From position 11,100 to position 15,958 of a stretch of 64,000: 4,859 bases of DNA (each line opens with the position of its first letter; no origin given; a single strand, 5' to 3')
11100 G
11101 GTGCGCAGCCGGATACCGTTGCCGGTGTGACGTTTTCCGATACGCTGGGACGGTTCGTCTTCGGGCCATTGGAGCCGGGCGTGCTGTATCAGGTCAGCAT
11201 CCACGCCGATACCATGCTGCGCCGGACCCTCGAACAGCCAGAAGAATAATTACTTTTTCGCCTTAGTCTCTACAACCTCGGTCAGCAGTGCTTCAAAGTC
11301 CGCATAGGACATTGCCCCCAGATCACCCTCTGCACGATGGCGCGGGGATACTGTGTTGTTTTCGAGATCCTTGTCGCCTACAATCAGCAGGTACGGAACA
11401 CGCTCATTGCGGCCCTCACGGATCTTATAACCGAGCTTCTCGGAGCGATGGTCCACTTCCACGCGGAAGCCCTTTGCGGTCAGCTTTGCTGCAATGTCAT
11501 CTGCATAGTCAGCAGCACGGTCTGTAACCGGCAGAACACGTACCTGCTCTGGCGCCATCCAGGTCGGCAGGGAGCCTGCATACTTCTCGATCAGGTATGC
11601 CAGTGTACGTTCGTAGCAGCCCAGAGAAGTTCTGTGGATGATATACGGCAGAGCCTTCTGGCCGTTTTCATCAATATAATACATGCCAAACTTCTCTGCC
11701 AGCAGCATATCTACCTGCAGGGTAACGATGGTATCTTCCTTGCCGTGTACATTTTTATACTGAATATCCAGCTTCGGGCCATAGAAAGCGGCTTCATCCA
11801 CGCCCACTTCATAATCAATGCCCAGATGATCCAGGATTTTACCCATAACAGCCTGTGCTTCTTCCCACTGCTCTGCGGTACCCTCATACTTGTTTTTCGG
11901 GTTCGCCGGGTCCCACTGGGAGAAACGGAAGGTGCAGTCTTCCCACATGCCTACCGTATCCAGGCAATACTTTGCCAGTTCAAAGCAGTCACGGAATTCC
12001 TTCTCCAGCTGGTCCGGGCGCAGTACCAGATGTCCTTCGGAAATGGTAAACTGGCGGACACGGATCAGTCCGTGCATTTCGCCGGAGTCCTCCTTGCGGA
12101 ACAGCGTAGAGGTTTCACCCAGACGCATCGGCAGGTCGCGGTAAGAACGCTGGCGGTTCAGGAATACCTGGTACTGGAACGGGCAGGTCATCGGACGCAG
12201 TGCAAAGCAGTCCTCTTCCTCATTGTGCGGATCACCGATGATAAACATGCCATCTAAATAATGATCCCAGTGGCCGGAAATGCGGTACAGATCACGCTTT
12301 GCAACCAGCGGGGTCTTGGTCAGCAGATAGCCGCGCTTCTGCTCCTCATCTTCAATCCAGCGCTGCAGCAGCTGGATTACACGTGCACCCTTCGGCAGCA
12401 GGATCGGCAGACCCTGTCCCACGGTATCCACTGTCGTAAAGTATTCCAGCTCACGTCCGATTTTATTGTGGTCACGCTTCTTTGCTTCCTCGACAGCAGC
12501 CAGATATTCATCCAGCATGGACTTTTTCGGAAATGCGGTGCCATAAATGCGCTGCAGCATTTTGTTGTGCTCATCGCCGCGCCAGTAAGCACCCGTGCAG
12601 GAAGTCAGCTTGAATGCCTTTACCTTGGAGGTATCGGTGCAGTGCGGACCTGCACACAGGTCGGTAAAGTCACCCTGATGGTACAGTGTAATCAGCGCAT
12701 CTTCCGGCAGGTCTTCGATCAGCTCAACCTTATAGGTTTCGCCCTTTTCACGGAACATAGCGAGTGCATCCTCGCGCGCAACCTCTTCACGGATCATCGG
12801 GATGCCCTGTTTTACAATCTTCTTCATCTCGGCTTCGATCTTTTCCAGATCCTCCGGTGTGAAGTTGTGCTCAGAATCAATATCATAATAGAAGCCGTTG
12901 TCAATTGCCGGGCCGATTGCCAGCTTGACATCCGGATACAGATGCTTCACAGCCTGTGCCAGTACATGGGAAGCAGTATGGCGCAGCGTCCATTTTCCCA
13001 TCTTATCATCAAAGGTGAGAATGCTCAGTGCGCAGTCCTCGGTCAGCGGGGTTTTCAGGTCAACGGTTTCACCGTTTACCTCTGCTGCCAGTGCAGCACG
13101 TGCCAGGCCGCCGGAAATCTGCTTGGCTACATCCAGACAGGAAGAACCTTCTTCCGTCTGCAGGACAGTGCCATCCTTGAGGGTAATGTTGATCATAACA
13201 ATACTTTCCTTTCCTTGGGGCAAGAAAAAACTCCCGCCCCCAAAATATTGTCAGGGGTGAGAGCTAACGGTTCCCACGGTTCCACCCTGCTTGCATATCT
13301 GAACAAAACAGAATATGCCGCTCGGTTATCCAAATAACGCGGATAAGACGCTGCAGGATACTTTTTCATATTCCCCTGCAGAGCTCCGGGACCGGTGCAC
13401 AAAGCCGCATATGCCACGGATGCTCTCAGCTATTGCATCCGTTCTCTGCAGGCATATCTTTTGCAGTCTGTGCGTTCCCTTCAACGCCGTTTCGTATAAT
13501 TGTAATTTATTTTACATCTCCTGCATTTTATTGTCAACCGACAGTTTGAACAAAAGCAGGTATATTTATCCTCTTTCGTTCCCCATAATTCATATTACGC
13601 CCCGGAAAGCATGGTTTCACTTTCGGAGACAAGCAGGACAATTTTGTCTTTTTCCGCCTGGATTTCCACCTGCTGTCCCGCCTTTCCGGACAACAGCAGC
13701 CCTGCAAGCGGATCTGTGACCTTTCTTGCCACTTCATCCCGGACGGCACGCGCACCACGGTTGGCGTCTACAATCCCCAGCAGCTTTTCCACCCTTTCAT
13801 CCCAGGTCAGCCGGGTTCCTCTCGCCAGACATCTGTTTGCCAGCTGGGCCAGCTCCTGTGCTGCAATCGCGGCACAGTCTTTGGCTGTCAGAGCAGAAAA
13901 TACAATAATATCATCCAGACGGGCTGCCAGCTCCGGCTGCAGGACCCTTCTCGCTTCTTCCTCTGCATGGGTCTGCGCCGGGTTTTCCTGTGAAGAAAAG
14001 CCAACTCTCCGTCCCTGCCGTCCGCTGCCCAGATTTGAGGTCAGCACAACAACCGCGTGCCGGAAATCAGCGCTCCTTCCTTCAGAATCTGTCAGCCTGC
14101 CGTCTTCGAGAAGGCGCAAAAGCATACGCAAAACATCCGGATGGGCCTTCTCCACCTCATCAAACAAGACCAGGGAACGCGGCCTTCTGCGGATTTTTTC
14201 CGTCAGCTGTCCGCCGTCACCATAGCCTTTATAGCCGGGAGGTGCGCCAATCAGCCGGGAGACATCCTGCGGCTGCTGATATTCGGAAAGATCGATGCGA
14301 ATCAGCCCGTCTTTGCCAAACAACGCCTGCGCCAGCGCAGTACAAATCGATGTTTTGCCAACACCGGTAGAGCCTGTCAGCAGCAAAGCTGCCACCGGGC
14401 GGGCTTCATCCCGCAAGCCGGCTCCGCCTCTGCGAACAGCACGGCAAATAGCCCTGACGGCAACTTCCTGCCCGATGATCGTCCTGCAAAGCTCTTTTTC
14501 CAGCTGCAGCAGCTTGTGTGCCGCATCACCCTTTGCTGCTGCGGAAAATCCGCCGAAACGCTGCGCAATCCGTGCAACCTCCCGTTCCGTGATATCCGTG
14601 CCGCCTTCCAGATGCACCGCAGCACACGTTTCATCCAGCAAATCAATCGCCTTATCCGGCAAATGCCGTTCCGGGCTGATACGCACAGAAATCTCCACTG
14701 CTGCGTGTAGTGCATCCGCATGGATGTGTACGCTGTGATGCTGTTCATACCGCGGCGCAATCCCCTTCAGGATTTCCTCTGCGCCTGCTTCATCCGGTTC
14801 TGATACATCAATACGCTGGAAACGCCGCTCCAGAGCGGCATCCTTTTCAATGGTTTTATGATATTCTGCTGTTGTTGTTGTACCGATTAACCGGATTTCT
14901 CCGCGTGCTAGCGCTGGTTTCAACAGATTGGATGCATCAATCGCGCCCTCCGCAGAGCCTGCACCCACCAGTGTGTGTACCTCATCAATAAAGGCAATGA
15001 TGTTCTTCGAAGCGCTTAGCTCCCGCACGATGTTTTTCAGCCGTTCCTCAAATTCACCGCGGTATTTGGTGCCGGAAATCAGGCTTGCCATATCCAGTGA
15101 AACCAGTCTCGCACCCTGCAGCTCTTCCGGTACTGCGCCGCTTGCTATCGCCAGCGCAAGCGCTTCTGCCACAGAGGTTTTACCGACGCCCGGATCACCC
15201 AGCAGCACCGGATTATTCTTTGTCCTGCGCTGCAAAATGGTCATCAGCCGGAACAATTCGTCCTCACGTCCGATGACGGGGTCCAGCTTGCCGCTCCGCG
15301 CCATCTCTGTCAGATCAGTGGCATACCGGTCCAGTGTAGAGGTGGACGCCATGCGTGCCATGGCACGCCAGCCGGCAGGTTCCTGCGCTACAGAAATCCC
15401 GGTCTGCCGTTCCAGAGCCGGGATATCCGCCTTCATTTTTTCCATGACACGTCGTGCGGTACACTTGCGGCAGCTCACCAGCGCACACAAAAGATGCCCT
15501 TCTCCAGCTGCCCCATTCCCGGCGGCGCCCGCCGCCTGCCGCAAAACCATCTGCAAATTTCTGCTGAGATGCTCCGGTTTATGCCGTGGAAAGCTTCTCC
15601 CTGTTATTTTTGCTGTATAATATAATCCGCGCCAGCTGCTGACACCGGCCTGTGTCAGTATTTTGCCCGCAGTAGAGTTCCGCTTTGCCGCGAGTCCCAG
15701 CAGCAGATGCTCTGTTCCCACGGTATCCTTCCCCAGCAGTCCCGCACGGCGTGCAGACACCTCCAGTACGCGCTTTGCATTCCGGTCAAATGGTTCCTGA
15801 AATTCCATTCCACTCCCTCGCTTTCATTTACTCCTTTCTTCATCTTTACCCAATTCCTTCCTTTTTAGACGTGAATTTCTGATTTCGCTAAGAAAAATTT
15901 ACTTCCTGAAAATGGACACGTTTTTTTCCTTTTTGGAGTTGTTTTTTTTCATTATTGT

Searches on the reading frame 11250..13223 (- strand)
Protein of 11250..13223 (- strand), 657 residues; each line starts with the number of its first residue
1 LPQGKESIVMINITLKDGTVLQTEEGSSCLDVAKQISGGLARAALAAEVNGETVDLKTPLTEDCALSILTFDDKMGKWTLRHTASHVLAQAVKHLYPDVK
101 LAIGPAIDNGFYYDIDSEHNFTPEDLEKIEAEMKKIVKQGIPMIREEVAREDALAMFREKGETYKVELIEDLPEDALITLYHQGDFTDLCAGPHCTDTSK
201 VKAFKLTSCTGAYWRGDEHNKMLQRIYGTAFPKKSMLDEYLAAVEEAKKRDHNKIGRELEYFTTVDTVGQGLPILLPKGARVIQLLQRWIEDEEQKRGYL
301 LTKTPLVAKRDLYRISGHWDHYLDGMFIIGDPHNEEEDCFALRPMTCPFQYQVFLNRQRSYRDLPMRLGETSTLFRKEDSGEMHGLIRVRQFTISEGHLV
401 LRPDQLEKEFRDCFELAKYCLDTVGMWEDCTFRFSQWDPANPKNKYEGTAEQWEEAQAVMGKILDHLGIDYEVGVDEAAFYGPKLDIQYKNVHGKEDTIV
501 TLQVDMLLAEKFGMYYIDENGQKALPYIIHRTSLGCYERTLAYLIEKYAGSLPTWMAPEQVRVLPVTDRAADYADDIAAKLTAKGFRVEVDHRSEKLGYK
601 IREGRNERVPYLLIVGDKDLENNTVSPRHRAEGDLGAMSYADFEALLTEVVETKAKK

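Call 65: search_protein_families(library=pfam, proteins=[window:11250-13223:-], max_evalue=0.00001)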
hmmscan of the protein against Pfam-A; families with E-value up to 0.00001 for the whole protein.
window:11250-13223:- (657 aa): 4 families
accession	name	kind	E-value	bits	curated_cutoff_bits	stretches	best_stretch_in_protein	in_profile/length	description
PF00587.30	tRNA-synt_2b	-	1.8e-33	116.5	29.3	1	335-548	6-179/179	tRNA synthetase class II core domain (G, H, P, S and T)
PF03129.25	HGTP_anticodon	-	6.5e-21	74.7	21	1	560-648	1-92/94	Anticodon binding domain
PF07973.19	tRNA_SAD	-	7.8e-16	58.2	24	1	178-227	1-44/44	Threonyl and Alanyl tRNA synthetase second additional domain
PF02824.27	TGS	-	5.6e-15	55.6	22.2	1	11-70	1-60/60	TGS domain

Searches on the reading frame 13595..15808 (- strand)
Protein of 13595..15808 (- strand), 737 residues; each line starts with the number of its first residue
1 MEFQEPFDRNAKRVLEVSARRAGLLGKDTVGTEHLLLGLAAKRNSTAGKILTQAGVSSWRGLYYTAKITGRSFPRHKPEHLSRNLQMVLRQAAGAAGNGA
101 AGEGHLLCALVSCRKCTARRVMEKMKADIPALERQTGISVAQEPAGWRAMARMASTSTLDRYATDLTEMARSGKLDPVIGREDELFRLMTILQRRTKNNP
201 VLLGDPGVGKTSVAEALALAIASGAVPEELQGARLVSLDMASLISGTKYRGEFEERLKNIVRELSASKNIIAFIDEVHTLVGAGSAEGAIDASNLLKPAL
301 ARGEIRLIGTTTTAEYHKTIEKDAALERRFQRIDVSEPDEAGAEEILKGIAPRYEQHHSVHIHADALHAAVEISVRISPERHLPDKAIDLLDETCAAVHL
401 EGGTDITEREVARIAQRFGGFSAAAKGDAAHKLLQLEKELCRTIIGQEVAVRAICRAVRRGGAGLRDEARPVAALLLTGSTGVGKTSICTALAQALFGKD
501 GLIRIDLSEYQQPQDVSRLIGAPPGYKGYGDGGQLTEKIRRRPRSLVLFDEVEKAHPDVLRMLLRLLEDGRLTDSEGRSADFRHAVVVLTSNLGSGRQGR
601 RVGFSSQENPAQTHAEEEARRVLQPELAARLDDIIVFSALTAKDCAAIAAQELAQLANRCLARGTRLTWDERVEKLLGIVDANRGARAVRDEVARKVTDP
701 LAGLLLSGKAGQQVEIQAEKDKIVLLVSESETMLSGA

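Call 65: search_protein_families(library=pfam, proteins=[window:13595-15808:-], max_evalue=0.00001)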
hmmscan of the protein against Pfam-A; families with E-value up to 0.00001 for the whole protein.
window:13595-15808:- (737 aa): 16 families
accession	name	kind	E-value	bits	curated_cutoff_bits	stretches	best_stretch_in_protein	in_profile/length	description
PF07724.20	AAA_2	-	1e-51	175.7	27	1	470-634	1-166/166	AAA domain (Cdc48 subfamily)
PF17871.7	AAA_lid_9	-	4.6e-23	81.6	22.8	1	341-407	3-69/104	AAA lid domain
PF00004.35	AAA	-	1e-21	78.2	21.2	1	201-333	2-126/131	ATPase family associated with various cellular activities (AAA)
PF07728.20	AAA_5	-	3.8e-16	59.8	22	1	475-595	2-125/139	AAA domain (dynein-related subfamily)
PF13401.12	AAA_22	-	6.4e-13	49.6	27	1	475-569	8-110/130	AAA domain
PF13191.12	AAA_16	-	3.1e-11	44.5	32.6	0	178-222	2-49/167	AAA ATPase domain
PF02861.25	Clp_N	-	1.3e-09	38.5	20.7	0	25-57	8-40/53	Clp amino terminal domain, pathogenicity island component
PF20720.3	nSTAND3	-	4e-08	33.5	27.2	0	197-223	17-43/155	Novel STAND NTPase 3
PF01695.23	IstB_IS21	-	1.4e-07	31.8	24.1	0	188-262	83-153/238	IstB-like ATP binding protein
PF10431.15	ClpB_D2-small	-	1.5e-07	31.8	21.9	1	640-714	1-79/81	C-terminal, D2-small domain, of ClpB protein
PF13173.12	AAA_14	-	1.1e-06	29.1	27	0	474-570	4-88/129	AAA domain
PF13238.12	AAA_18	-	1.3e-06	29.3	29.4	0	476-504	2-25/128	AAA domain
PF05621.17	TniB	-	1.4e-06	28.3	22.4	0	225-335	76-184/189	Bacterial TniB protein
PF06414.18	Zeta_toxin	-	2.3e-06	27.6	22.3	0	468-511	13-55/199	Zeta toxin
PF00158.32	Sigma54_activat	-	2.8e-06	27.6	20.2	0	472-573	22-123/168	Sigma-54 interaction domain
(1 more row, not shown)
